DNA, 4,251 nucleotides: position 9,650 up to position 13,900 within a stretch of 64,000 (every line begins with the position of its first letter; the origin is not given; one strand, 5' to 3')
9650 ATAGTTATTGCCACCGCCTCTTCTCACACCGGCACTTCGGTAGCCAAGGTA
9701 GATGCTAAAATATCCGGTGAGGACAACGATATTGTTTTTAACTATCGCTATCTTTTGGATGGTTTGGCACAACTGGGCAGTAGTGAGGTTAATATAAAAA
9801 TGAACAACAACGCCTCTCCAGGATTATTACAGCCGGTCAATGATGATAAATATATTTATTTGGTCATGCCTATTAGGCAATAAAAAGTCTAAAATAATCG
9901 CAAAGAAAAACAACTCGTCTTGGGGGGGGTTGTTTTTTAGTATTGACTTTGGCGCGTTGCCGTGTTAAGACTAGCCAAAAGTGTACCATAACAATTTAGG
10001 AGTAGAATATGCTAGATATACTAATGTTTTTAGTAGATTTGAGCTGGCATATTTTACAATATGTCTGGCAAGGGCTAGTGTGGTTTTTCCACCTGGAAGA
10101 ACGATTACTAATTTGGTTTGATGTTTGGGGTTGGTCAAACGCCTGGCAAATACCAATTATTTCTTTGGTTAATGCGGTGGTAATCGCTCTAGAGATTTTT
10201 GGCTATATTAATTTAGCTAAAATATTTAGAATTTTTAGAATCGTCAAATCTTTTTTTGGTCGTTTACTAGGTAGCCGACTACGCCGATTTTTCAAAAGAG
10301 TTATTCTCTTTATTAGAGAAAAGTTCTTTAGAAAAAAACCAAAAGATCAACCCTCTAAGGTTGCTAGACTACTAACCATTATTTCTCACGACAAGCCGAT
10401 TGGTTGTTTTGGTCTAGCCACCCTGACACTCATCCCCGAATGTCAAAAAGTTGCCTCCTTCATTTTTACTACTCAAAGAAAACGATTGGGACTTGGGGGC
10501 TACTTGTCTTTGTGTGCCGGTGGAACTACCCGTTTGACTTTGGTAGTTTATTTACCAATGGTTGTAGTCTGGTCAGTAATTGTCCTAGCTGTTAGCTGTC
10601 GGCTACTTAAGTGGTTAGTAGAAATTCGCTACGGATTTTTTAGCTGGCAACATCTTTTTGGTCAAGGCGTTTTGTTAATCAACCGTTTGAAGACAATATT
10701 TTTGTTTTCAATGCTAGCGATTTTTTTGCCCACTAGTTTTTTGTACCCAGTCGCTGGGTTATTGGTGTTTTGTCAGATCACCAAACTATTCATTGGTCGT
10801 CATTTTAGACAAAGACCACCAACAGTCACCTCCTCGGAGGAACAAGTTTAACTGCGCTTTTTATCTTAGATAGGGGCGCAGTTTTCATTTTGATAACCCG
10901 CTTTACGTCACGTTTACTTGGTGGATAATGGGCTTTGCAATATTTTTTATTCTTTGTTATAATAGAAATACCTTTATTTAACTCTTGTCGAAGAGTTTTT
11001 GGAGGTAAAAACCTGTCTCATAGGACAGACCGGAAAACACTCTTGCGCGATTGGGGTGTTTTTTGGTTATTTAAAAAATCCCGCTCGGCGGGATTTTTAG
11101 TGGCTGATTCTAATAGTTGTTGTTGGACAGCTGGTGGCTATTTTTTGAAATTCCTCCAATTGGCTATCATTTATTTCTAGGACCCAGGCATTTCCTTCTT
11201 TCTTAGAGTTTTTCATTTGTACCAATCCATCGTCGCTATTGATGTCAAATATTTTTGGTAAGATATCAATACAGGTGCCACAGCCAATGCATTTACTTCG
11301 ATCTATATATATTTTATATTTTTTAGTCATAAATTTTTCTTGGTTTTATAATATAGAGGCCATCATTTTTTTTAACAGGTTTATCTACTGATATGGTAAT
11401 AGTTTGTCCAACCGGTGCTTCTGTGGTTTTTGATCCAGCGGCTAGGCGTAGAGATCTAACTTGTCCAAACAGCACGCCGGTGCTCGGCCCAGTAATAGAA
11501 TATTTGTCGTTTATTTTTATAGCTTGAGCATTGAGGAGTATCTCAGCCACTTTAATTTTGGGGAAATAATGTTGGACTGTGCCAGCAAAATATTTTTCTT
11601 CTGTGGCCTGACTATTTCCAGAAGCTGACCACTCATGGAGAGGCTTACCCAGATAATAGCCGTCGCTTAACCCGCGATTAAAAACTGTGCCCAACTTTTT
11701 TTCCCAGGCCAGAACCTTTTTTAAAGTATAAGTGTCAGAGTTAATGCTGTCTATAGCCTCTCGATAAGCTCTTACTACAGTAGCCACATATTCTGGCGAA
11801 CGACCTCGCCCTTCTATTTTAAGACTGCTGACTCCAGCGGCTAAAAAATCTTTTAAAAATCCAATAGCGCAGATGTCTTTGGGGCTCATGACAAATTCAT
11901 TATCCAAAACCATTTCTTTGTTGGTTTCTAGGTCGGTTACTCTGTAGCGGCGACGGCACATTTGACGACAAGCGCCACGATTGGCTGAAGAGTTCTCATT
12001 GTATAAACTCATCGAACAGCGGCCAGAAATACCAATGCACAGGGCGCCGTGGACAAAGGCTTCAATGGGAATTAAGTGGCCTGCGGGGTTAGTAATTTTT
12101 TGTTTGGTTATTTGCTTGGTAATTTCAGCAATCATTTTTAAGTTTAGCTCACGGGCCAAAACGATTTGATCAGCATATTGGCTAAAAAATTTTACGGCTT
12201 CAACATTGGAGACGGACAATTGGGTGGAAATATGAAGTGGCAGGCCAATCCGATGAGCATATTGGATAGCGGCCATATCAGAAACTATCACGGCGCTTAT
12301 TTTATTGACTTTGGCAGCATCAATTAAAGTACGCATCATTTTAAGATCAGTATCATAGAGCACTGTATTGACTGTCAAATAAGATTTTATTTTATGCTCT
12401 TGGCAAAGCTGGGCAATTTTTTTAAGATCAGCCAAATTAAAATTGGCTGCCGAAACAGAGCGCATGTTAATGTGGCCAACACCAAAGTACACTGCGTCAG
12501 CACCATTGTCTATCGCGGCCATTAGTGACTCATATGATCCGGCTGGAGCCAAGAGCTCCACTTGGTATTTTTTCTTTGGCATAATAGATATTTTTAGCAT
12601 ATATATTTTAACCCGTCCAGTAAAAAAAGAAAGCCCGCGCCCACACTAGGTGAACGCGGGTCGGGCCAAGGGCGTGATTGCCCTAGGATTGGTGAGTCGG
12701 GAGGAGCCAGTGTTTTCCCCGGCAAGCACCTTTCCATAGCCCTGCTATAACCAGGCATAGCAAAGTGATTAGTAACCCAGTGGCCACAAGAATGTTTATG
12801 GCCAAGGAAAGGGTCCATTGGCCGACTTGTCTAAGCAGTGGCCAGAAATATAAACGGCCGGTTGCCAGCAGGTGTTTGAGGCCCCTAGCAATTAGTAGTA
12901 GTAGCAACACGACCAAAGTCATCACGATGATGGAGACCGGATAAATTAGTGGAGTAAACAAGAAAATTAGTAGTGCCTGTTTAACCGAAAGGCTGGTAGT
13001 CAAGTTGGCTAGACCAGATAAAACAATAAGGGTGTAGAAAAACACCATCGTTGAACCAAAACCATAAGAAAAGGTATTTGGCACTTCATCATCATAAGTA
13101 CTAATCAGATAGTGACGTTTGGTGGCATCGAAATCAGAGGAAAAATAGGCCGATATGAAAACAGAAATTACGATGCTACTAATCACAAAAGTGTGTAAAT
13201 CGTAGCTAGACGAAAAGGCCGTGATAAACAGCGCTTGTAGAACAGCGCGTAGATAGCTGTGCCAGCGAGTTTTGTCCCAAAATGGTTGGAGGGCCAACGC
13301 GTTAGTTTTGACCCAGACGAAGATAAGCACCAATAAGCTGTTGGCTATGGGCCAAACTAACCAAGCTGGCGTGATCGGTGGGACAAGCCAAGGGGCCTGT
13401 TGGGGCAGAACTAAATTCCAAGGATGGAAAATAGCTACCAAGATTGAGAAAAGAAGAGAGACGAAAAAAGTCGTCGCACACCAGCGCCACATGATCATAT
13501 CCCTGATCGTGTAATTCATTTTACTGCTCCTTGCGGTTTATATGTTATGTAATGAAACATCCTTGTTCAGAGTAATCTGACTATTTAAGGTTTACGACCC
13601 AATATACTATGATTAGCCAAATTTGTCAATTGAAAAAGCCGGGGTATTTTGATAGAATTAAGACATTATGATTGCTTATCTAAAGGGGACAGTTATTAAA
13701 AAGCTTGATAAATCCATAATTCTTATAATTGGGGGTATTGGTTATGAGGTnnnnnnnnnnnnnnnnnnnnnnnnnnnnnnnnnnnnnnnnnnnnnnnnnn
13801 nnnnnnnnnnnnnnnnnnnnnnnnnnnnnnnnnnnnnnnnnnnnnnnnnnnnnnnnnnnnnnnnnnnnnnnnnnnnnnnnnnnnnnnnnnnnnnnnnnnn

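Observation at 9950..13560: GC-shifted roughly 3.6 kb block between dnaN and ruvA carrying two unrelated hypothetical polytopic membrane proteins that bracket a U32-peptidase/ferredoxin pair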

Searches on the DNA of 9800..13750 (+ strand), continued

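Call 74: search_with_rna_model(model_id=R1, sources=[L053, L054, L055, L056, L057, L058, L059, L060, L061, L062, L063, L064, L065, L066], max_evalue=0.01)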
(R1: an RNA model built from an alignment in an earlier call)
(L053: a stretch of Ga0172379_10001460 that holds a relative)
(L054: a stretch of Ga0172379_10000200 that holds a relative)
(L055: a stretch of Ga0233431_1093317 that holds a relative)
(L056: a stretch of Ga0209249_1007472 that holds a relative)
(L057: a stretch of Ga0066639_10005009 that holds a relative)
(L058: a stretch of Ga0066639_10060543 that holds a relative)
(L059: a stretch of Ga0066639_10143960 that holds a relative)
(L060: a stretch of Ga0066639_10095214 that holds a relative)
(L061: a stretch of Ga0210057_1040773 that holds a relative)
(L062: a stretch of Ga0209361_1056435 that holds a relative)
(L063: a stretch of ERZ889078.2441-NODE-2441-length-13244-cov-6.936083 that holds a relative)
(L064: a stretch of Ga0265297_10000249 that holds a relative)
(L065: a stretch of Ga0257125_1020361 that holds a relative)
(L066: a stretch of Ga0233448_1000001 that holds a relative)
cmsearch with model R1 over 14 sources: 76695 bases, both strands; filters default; matches with E-value up to 0.01: 14.
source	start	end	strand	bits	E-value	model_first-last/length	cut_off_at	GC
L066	709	818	-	131.9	4.5e-29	1-111/111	no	0.41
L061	1326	1439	-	128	3.9e-28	1-111/111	no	0.43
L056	2529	2639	+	127.3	5.4e-28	1-111/111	no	0.41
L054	735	848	-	124.6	2.4e-27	1-111/111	no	0.46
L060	924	1033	+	113.3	1.1e-24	1-111/111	no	0.44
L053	2638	2744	-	108.5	1.6e-23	1-111/111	no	0.42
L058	1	110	-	103.9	1.9e-22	1-105/111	3'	0.44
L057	1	63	+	73.7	2.6e-15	46-111/111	5'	0.46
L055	761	881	-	72.9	4e-15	1-111/111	no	0.39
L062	855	977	-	71.6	8.3e-15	1-111/111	no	0.38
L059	257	376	+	68.5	4.3e-14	1-111/111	no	0.38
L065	1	64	+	57.4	1.9e-11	53-111/111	5'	0.44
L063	10461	10547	+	50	1e-09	1-111/111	no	0.33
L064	12527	12668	-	38.5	5.5e-07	1-111/111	no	0.35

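Call 76: search_with_rna_model(model_id=R1, sources=[window, L013, L014, L015, L016, L017, L018, L019, L020, L021, L041, L044, L047, L049, L051, L055, L059, L060, L062, L063, L058], max_evalue=0.0005, make_alignment=true)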
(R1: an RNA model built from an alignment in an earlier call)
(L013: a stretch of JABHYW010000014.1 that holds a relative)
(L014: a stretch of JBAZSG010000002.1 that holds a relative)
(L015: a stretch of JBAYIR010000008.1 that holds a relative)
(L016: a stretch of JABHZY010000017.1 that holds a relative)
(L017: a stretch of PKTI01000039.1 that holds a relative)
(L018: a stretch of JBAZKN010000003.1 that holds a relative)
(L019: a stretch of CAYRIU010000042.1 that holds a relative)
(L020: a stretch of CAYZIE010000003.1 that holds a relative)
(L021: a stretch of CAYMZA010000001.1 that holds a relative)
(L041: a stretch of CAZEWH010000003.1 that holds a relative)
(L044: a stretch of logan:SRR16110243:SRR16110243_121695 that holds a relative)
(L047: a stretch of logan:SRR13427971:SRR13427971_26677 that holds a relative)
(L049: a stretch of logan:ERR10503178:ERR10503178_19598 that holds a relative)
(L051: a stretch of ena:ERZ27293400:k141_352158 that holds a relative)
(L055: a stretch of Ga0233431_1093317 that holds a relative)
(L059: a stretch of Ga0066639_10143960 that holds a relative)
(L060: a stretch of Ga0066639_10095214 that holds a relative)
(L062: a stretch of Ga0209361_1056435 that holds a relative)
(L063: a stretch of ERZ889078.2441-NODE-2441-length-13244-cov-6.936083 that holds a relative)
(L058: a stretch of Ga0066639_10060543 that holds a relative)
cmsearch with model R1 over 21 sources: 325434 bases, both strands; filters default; matches with E-value up to 0.0005: 18.
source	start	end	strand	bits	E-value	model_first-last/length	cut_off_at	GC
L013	11708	11817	+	131.9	1.9e-28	1-111/111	no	0.41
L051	8324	8437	-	128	1.6e-27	1-111/111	no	0.43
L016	5565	5675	+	127.3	2.3e-27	1-111/111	no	0.41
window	10964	11072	+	126.9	2.9e-27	1-111/111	no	0.39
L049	11074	11186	-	124.8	9.2e-27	1-111/111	no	0.43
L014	12164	12277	+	124.6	1e-26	1-111/111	no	0.46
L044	9725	9833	-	123.3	2.1e-26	1-111/111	no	0.4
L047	3015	3123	-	114.8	2.1e-24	1-111/111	no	0.41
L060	924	1033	+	113.3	4.7e-24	1-111/111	no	0.44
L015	11633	11739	+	108.5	6.7e-23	1-111/111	no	0.42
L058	1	110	-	103.9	8e-22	1-105/111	3'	0.44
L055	761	881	-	72.9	1.7e-14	1-111/111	no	0.39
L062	855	977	-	71.6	3.5e-14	1-111/111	no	0.38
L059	257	376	+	68.5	1.8e-13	1-111/111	no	0.38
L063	10461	10547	+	50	4.4e-09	1-111/111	no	0.33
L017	11427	11552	+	43.5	1.6e-07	1-111/111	no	0.29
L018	11119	11260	+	38.5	2.3e-06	1-111/111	no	0.35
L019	6340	6457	+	29.3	0.00035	1-111/111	no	0.38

Alignment A7: 18 matches aligned to the model, 207 columns, each read 5' to 3' on its own strand. Consensus structure (alignment columns), stored with it:
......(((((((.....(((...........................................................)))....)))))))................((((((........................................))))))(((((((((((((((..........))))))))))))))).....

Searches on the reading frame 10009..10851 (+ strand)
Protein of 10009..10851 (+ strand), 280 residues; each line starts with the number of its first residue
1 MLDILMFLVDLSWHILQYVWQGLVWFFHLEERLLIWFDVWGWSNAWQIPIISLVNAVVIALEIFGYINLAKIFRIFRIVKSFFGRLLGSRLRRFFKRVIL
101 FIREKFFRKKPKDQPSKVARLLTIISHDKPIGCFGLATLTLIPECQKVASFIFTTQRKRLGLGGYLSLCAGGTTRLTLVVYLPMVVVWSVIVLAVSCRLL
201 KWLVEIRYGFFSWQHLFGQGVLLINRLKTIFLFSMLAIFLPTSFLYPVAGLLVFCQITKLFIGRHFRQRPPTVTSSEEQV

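Call 5: search_protein_families(library=pfam, proteins=[window:10009-10851:+], max_evalue=0.1)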
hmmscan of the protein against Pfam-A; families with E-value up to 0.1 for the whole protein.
window:10009-10851:+ (280 aa): 0 families

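Call 6: search_protein_families(library=ncbifam, proteins=[window:10009-10851:+], max_evalue=0.1)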
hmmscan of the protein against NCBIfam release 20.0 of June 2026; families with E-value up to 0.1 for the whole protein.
window:10009-10851:+ (280 aa): 0 families

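Call 15: find_homologous_proteins(query=window:10009-10851:+, max_evalue=0.01)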
Query window:10009-10851:+ (280 aa): 1 proteins with E <= 0.01 among 1562 candidates.
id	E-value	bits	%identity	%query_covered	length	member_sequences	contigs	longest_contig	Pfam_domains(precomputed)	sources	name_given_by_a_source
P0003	6.0e-181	619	100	100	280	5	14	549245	-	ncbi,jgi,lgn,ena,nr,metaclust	ncbi:MAG: hypothetical protein A2543_02720 [Candidatus Komeilibacteria bacterium RIFOXYD2_FULL_37_8]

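Call 31: predict_structure(protein=window:10009-10851:+)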
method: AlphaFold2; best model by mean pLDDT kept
length: 280 residues; sequences in the alignment: 1
mean_pLDDT: 58.1   pTM: 0.24
mean pLDDT of the five models: 58.1, 49.4, 48.0, 45.8, 44.1
residues with pLDDT >= 90: 0; 70-90: 46; 50-70: 162; < 50: 72
segments of 3 or more residues with pLDDT < 50: 31-33, 39-42, 44-49, 108-134, 174-180, 278-280
pLDDT, mean of each block of 10 residues (from residue 1): 72 75 62 47 44 53 56 66 67 70 56 42 40 49 54 64 55 48 56 69 62 56 65 55 56 75 63 51
secondary structure, 60 per line:
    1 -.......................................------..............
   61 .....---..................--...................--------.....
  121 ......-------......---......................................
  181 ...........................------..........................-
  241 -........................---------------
elements in order: H2-40 H47-65 H69-86 H89-107 H116-126 H134-139 H143-207 H214-239 H242-265

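Call 82: find_homologous_proteins(query=A8, max_evalue=0.01)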
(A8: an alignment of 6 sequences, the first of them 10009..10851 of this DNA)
Query A8 (6 sequences) (280 aa, profile of the alignment): 7 proteins with E <= 0.01 among 7000 candidates.
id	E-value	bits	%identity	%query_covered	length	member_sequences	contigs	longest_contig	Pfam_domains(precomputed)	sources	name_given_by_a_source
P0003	9.5e-85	302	100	100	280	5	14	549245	-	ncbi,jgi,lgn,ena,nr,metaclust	ncbi:MAG: hypothetical protein A2543_02720 [Candidatus Komeilibacteria bacterium RIFOXYD2_FULL_37_8]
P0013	1.8e-83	297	45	71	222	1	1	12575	-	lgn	-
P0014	3.4e-82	293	36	73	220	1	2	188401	-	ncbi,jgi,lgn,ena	ncbi:MAG: hypothetical protein WCS88_02530 [Patescibacteria group bacterium]|jgi:hypothetical protei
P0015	4.3e-61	224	36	73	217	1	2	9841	-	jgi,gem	-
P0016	6.7e-61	224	34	75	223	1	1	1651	-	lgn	-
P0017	8.1e-60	220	33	74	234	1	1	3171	-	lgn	-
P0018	1.2e-26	112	74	41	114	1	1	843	-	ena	-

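Call 84: find_encoding_contigs(protein=P0018, flank=3000, max_places=2)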
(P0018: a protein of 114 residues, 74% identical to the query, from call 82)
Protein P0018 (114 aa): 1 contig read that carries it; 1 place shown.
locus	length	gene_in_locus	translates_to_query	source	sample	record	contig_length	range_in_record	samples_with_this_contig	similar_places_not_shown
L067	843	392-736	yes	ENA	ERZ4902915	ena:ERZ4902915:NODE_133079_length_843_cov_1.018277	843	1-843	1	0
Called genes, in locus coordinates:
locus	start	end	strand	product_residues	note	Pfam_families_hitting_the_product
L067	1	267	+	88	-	?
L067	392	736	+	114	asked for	-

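Call 89: search_protein_families(library=pfam, alignment_id=A8, max_evalue=0.1)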
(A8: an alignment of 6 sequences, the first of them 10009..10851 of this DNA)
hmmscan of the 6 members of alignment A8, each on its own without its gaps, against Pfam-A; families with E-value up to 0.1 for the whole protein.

A. member 1, window:10009-10851:+ (280 aa): 0 families

B. families by the number of members that match (of 6 scanned): 0 families

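Call 115: find_related_loci(query=window:10009-10851:+, collection=viral_contigs, flank=5000)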
Query window:10009-10851:+ (280 aa) in viral_contigs; peptide patterns used: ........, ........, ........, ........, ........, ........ (x = any residue, [..] = any of these).
8 stretches matched a pattern, but none encodes a relative of the query by tblastn (E <= 1e-3).

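Call 117: search_protein_families(library=padloc, proteins=[window:10009-10851:+], max_evalue=0.01)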
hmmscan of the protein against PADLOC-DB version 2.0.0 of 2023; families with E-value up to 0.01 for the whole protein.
window:10009-10851:+ (280 aa): 0 families

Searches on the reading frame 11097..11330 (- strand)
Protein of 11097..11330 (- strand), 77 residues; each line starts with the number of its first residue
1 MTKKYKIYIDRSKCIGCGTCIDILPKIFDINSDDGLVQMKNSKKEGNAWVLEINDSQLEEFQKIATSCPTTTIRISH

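Call 5: search_protein_families(library=pfam, proteins=[window:11097-11330:-], max_evalue=0.1)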
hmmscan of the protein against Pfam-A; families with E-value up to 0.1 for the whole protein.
window:11097-11330:- (77 aa): 14 families
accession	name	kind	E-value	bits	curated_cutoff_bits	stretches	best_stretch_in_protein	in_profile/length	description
PF13459.11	Fer4_15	-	5.4e-14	53.1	22.4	1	7-75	1-66/66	4Fe-4S single cluster domain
PF13370.11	Fer4_13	-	1.9e-11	44.9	24.5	1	9-74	1-57/58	4Fe-4S single cluster domain of Ferredoxin I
PF12797.12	Fer4_2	-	4.8e-05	23.5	24.5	1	6-22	2-18/22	4Fe-4S binding domain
PF00037.32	Fer4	-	4.9e-05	23.4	21.1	1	7-22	1-16/24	4Fe-4S binding domain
PF12837.12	Fer4_6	-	0.00012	22.3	25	1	6-22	1-17/24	4Fe-4S binding domain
PF06902.16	Fer4_19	-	0.00015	22.2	24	1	4-70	5-56/64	Divergent 4Fe-4S mono-cluster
PF13237.11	Fer4_10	-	0.00019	21.7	25.5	1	6-44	1-35/53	4Fe-4S dicluster domain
PF14697.11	Fer4_21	-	0.0039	17.7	35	1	9-23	3-17/59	4Fe-4S dicluster domain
PF12838.12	Fer4_7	-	0.0081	17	27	1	6-22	30-46/52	4Fe-4S dicluster domain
PF25160.1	LdpA_Fe-S-bd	-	0.011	15.9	27.6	1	9-25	23-39/49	LdpA Fe-S cluster-binding domain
PF12800.12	Fer4_4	-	0.016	16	24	1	12-23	2-13/17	4Fe-4S binding domain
PF17179.9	Fer4_22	-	0.053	14.8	27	0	5-25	72-92/95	4Fe-4S dicluster domain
PF13746.11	Fer4_18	-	0.054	14.1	27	1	13-39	84-111/114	4Fe-4S dicluster domain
PF13187.11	Fer4_9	-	0.065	13.7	27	0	6-22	25-45/52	4Fe-4S dicluster domain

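Call 6: search_protein_families(library=ncbifam, proteins=[window:11097-11330:-], max_evalue=0.1)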
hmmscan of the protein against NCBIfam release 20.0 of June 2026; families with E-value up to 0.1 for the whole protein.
window:11097-11330:- (77 aa): 44 families (the best 25 are shown)
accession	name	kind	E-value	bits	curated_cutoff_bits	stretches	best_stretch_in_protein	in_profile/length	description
NF005503.0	PRK07118.1-2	equivalog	4.7e-06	26.1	252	1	8-75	163-231/292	RnfABCDGE type electron transport complex subunit B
TIGR02936.1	fdxN_nitrog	equivalog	3.3e-05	23.9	80.55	1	2-56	11-69/91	ferredoxin III, nif-specific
NF040864.1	HgcB_ferredoxin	equivalog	0.00025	20.8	99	1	8-46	10-49/93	mercury methylation ferredoxin HgcB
NF058577.1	FdxA_fam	equivalog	0.00062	19.9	65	1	6-25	30-49/52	4Fe-4S ferredoxin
NF006221.0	PRK08348.1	subfamily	0.00064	19.4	124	1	3-47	68-110/136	NADH-plastoquinone oxidoreductase subunit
TIGR02912.1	sulfite_red_C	equivalog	0.0015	17.6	324.1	1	3-38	192-227/314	sulfite reductase subunit C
TIGR02176.1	pyruv_ox_red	equivalog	0.0017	16.3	911.35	1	3-47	730-770/1167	pyruvate:ferredoxin (flavodoxin) oxidoreductase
TIGR02700.1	flavo_MJ0208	hypoth_equivalog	0.0024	17.2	251.35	1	6-46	142-181/234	dihydromethanopterin reductase (acceptor)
NF043039.1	HgcAB_like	equivalog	0.0026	17.4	285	1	3-42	291-331/350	HgcAB-like fusion protein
NF045874.1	Vhu_polyferre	exception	0.0032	16.2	600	1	7-40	191-225/381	F420-non-reducing hydrogenase associated-polyferredoxin VhuB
NF004545.0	PRK05888.3-1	equivalog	0.0038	16.9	229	1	4-77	58-127/154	NADH-quinone oxidoreductase subunit NuoI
NF040612.1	F420_dehyd_FpoI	exception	0.004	17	180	1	8-27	38-57/135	F420H2 dehydrogenase subunit FpoI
NF042909.1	FMH_DH_FwdF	exception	0.004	16.3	375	1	3-75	46-118/336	tungsten-dependent formylmethanofuran dehydrogenase subunit FwdF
TIGR01971.1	NuoI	subfamily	0.0056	16.3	113.05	1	10-26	40-56/121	NADH-quinone oxidoreductase, chain I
TIGR02512.1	FeFe_hydrog_A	subfamily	0.0057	15.6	405.95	1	7-48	2-85/375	[FeFe] hydrogenase, group A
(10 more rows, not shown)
